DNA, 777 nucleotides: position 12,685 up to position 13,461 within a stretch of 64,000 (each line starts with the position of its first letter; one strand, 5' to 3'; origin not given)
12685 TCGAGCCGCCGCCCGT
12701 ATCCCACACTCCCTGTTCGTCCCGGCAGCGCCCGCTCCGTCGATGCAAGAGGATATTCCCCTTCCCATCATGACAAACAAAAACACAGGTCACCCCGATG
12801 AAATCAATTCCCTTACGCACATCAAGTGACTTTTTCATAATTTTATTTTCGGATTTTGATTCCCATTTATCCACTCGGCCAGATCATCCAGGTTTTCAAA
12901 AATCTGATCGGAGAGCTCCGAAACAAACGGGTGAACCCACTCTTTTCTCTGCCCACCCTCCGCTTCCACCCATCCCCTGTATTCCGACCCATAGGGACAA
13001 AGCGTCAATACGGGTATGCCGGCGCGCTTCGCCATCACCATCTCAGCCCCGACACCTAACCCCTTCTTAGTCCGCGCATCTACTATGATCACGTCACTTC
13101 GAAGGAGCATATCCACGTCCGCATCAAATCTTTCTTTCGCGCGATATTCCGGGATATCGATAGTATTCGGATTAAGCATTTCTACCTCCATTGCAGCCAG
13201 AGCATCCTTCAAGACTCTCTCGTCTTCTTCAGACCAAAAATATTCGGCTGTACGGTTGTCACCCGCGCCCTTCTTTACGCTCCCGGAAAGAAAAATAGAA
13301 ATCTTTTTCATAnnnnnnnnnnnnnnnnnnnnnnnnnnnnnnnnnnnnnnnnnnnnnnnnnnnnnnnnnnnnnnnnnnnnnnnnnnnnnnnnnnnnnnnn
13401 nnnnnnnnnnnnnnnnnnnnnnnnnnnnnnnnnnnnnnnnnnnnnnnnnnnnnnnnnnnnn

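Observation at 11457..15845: Dense cluster of nucleotide-pool/modified-nucleoside enzymes: ASCH, NUDIX, NDT-like and DUF3850 genes tightly coupled, plus extra NUDIX and HD paralogs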

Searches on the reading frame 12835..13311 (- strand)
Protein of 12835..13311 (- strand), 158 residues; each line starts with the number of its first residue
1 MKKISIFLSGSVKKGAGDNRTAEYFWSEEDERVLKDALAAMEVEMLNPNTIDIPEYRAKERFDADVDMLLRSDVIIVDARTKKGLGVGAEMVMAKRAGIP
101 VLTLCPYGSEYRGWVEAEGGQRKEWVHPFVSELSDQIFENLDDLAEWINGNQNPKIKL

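Call 3: search_protein_families(library=pfam, proteins=[window:12835-13311:-], max_evalue=0.01)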
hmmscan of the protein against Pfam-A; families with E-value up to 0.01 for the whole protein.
window:12835-13311:- (158 aa): 1 family
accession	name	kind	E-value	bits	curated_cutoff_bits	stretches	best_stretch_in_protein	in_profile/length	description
PF05014.21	Nuc_deoxyrib_tr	-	0.00069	20.2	28.8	1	33-113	19-104/117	Nucleoside 2-deoxyribosyltransferase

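Call 4: search_protein_families(library=ncbifam, proteins=[window:12835-13311:-], max_evalue=0.01)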
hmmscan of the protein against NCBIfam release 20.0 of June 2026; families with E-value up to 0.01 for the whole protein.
window:12835-13311:- (158 aa): 0 families

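Call 9: find_encoding_contigs(protein=window:12835-13311:-, flank=10000, max_places=10)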
Protein window:12835-13311:- (158 aa): no gene with exactly this product is on record in the collection.

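Call 12: search_protein_families(library=padloc, proteins=[window:12835-13311:-], max_evalue=0.01)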
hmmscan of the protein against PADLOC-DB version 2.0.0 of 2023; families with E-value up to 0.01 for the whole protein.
window:12835-13311:- (158 aa): 0 families

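Call 14: find_homologous_proteins(query=window:12835-13311:-, max_evalue=0.001)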
Query window:12835-13311:- (158 aa): 38 proteins with E <= 0.001 among 226 candidates.
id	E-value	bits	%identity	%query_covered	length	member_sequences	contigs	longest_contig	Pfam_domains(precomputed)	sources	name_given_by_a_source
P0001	6.3e-100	350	100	100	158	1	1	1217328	-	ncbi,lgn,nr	ncbi:MAG: hypothetical protein IPJ68_02700 [Candidatus Moraniibacteriota bacterium]|nr:MAG: hypothet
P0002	5.8e-60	220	64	96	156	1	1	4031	-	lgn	-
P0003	2.3e-58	215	64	96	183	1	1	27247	-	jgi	jgi:hypothetical protein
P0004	1.1e-57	213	63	96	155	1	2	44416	-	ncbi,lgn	-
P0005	8.0e-56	207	59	98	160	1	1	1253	-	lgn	-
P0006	9.2e-56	206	61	96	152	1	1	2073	-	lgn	-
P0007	3.6e-54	201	63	94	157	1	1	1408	-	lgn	-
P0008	9.5e-54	200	58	96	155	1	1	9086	-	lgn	-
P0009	6.9e-52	194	59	95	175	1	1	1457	-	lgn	-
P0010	4.6e-50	188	63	91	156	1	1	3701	-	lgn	-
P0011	1.1e-47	180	67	75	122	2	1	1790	-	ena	-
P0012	3.2e-42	163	59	92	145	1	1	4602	-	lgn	-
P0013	3.1e-41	159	51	94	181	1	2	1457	-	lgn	-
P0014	6.9e-39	152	50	94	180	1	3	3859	-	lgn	-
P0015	6.9e-32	129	47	92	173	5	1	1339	-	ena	-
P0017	8.2e-31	125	46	94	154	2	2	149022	-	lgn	-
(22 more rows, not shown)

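Call 15: find_encoding_contigs(protein=P0004, flank=6000, max_places=3)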
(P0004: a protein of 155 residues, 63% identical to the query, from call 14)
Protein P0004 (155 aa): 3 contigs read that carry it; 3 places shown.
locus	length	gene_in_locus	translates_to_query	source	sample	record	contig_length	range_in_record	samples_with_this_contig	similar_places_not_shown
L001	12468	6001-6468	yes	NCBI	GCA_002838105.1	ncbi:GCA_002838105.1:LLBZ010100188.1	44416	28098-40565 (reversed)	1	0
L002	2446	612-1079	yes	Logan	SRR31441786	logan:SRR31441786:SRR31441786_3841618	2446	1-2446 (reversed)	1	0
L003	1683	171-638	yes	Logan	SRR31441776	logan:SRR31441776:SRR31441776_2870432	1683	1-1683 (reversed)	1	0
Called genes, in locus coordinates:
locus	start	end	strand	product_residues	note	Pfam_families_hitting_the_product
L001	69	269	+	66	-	-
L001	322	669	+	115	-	PF02482:Ribosomal_S30AE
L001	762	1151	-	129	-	-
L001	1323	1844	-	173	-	-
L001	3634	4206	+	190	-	PF07516:SecA_SW, PF02810:SEC-C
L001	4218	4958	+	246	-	PF13847:Methyltransf_31 (weak), PF08241:Methyltransf_11, PF13649:Methyltransf_25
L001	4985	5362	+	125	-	PF07883:Cupin_2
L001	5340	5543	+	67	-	-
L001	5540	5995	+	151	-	PF00293:NUDIX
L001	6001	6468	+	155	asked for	-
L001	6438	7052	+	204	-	PF12917:YfbR-like, PF13023:HD_3, PF01966:HD (faint)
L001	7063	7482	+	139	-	PF08570:DUF1761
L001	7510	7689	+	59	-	-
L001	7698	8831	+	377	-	PF13205:Big_5 (faint), PF03734:YkuD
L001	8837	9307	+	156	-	PF00293:NUDIX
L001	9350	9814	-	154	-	PF01545:Cation_efflux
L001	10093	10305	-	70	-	-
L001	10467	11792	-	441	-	PF25954:Beta-barrel_RND_2 (weak), PF25989:YknX_C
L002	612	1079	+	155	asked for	-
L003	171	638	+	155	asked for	-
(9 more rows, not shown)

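Call 16: find_encoding_contigs(protein=P0003, flank=6000, max_places=3)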
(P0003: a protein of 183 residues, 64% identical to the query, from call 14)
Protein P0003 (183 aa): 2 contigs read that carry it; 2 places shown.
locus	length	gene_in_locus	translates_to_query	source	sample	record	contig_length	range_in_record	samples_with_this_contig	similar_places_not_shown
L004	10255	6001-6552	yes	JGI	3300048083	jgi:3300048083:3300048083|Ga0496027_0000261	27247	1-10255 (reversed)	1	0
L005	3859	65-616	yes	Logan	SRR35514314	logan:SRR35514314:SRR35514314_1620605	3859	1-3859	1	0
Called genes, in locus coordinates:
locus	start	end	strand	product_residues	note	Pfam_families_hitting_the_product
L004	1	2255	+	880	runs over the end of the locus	PF07517:SecA_DEAD, PF01043:SecA_PP_bind, PF21090:P-loop_SecA, PF07516:SecA_SW, PF02810:SEC-C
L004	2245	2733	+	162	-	PF00293:NUDIX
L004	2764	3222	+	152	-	PF00719:Pyrophosphatase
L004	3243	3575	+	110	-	PF01588:tRNA_bind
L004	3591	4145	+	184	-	PF00293:NUDIX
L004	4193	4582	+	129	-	PF05014:Nuc_deoxyrib_tr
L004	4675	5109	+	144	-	PF00293:NUDIX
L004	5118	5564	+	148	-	-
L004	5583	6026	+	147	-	-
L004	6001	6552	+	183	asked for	-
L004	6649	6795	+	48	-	-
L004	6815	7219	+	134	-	PF01814:Hemerythrin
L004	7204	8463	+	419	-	PF02547:Queuosine_synth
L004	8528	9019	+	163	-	-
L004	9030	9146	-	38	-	-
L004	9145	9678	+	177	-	PF07963:N_methyl (weak)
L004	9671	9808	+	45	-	-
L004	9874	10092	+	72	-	-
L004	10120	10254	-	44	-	?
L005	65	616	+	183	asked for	-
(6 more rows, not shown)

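Call 17: find_encoding_contigs(protein=P0017, flank=6000, max_places=3)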
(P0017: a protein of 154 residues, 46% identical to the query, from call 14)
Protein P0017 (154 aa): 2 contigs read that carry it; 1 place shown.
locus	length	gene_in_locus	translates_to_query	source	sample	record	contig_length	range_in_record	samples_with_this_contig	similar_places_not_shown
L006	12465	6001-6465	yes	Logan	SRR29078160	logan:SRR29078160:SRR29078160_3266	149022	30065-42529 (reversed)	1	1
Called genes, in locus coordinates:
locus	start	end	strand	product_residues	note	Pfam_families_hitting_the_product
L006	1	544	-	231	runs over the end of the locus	-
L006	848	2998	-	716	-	-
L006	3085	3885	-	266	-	-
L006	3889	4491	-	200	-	PF06559:DCD_N, PF22769:DCD, PF22569:DCD_C, PF00692:dUTPase (weak)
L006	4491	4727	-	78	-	-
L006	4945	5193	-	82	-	-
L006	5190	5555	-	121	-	-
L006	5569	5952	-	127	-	PF14359:DUF4406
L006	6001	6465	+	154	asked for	-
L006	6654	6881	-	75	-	-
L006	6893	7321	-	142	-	-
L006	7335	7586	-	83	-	-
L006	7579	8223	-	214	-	-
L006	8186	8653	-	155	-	-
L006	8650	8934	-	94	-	-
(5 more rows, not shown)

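Call 20: search_solved_structures(query=A1, max_evalue=10, show_alignments=3)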
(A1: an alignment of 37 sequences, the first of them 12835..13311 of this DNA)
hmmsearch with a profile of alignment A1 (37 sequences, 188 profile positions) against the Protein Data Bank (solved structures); distinct sequences matched with E-value up to 10: 12.
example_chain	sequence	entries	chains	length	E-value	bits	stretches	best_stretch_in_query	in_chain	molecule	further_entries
2khz_A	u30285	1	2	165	0.001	22.2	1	4-110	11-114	c-Myc-responsive protein Rcl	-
4fyh_A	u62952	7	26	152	0.024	17.7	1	6-110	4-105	Deoxyribonucleoside 5'-monophosphate N-glycosidase | 2'-deoxynucleoside 5'-phosphate N-hydrolase 1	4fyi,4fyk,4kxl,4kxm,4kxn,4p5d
2klh_A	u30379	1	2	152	0.053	16.6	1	6-110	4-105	c-Myc-responsive protein Rcl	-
2kyu_A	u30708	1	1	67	0.07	16.2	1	95-151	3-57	Histone-lysine N-methyltransferase MLL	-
7zey_B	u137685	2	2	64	0.087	15.9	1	95-151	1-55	MLL cleavage product N320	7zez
3lqh_A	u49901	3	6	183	0.3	14.1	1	101-171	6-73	Histone-lysine N-methyltransferase MLL | MLL1 PHD3-Bromo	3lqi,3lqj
8qhr_A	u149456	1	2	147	0.98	12.5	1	7-96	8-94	2'-deoxynucleoside 5'-phosphate N-hydrolase 1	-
9da1_A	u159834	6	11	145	1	12.4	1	7-97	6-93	5-hydroxymethyl-dUMP N-hydrolase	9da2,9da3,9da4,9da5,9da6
8os9_A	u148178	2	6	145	1.1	12.3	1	7-97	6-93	2'-deoxynucleoside 5'-phosphate N-hydrolase 1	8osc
4p5e_A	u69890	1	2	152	1.3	12.1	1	7-97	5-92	2'-deoxynucleoside 5'-phosphate N-hydrolase 1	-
9i3q_A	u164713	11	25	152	1.3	12.1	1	7-97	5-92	5-hydroxymethyl-dUMP N-hydrolase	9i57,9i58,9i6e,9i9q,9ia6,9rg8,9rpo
8rqd_C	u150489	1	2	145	1.6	11.8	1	7-97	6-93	2'-deoxynucleoside 5'-phosphate N-hydrolase 1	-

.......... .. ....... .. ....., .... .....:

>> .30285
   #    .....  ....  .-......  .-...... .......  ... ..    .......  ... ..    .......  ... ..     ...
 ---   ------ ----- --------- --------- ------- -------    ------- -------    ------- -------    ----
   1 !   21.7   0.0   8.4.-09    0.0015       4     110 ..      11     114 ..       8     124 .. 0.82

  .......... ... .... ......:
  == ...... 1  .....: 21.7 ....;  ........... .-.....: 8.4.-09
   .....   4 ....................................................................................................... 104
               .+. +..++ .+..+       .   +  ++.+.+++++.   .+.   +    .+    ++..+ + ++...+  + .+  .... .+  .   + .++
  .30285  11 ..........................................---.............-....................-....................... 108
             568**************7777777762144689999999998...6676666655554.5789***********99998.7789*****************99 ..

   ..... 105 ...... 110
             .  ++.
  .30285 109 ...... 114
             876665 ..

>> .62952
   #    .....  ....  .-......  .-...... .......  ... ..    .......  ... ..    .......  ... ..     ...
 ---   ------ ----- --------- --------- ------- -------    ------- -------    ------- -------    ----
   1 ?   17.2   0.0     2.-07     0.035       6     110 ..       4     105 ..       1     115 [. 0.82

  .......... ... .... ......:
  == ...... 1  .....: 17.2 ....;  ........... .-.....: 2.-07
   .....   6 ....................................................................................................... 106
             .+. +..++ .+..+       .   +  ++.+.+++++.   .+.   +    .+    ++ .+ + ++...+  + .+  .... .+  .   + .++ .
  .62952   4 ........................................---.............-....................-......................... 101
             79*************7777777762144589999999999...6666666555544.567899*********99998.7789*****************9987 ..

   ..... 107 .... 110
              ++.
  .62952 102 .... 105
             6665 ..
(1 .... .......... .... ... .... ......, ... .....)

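Call 30: predict_structure(alignment_id=A1)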
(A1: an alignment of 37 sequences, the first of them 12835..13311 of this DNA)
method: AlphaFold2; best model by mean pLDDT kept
length: 158 residues; sequences in the alignment: 37
mean_pLDDT: 93.1   pTM: 0.87
mean pLDDT of the five models: 93.1, 93.0, 91.9, 90.7, 89.6
residues with pLDDT >= 90: 138; 70-90: 14; 50-70: 1; < 50: 5
segments of 3 or more residues with pLDDT < 50: 154-158
pLDDT, mean of each block of 10 residues (from residue 1): 95 89 94 95 95 93 97 97 93 97 98 96 97 98 95 54
secondary structure, 60 per line:
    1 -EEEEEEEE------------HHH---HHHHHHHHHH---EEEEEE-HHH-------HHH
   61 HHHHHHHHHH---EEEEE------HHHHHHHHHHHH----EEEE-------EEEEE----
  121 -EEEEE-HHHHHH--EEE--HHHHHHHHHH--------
elements in order: E2-9 H28-37 E41-46 H58-70 E74-78 H85-96 E101-104 E112-116 E122-126 H128-133 E136-138 H141-150

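Call 33: find_related_loci(query=A1, collection=genome_contigs, flank=6000)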
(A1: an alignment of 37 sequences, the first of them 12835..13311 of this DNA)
Query A1 (158 aa) in genome_contigs; peptide patterns used: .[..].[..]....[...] (x = any residue, [..] = any of these).
204 stretches matched a pattern; 110 encode a relative of the query (tblastn E <= 1e-3); the best 80 are kept; 80 distinct loci.
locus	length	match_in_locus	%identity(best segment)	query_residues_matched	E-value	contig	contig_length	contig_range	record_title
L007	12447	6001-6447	42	3-149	1e-34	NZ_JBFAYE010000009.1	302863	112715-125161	Actinoplanes sp. NPDC051861 NPDC051861_50_A1.ctg-0009, whole genome shotgun sequence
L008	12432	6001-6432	44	1-143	1e-34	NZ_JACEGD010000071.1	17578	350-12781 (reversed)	Bradyrhizobium diversitatis strain CNPSo 4019 scaffold_70, whole genome shotgun sequence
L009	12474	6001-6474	43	1-157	8e-34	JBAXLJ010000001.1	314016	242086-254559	MAG: Candidatus Falkowbacteria bacterium isolate ELA424 MAG424_1, whole genome shotgun sequence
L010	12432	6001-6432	42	1-146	1e-32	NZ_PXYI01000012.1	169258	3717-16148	Sphingomonas deserti strain GL-C-18 ZB100011, whole genome shotgun sequence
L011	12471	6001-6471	44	3-157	8e-33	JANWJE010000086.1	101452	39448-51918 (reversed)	MAG: Parachlamydiaceae bacterium isolate CRAIB_MAG59 c_000000086318, whole genome shotgun sequence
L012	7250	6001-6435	40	4-146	1e-32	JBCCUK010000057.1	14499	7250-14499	MAG: Pseudomonadota bacterium isolate P01_E01_bin.12 k141_1476855_length_14499_cov_23.8783, whole genome shotgun sequenc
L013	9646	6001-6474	42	1-155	7e-32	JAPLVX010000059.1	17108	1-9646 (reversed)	MAG: Candidatus Falkowbacteria bacterium isolate LacPavin_0419_WC90_MAG_39_6 LacPavin_0419_WC90_scaffold_300226, whole g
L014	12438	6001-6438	42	2-148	1e-31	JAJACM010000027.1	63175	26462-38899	MAG: Chlamydiia bacterium isolate O_S4.2_102 S4CHLAM102_27, whole genome shotgun sequence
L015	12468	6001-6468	44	3-158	3e-31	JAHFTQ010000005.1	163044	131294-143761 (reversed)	MAG: Parachlamydiales bacterium isolate nzgw624 NODE_51_length_163045_cov_6.221091, whole genome shotgun sequence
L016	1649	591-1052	40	3-157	2e-31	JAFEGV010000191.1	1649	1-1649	MAG: Verrucomicrobia bacterium isolate SZAS-9 LIN-383__191__length-1649, whole genome shotgun sequence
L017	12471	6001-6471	43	3-157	5e-31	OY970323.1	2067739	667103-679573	MAG: uncultured bacterium isolate MFD01231.bin.1.10 genome assembly, chromosome: 1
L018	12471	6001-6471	43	3-157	5e-31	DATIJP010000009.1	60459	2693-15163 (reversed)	MAG TPA_asm: Rhabdochlamydiaceae bacterium isolate SMAG_U15694 k141_647201, whole genome shotgun sequence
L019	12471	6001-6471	42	3-157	7e-31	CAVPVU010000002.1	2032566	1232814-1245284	MAG: uncultured Chlamydiales bacterium isolate MFD00008.bin.2.19 genome assembly, contig: contig_47407, whole genome sho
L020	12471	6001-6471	41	3-157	2e-30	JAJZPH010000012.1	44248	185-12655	MAG: bacterium isolate SKS1.bin118 NODE_1408_length_44248_cov_2.711498, whole genome shotgun sequence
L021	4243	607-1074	41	3-158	7e-30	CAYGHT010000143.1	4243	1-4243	MAG TPA_asm: uncultured bacterium isolate ERP113451_co3_56 genome assembly, contig: NODE_22299_length_4243_cov_5.863419,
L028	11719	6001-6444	40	4-149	4e-29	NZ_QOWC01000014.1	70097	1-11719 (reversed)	Methylobacterium crusticola strain MIMD6 contig14, whole genome shotgun sequence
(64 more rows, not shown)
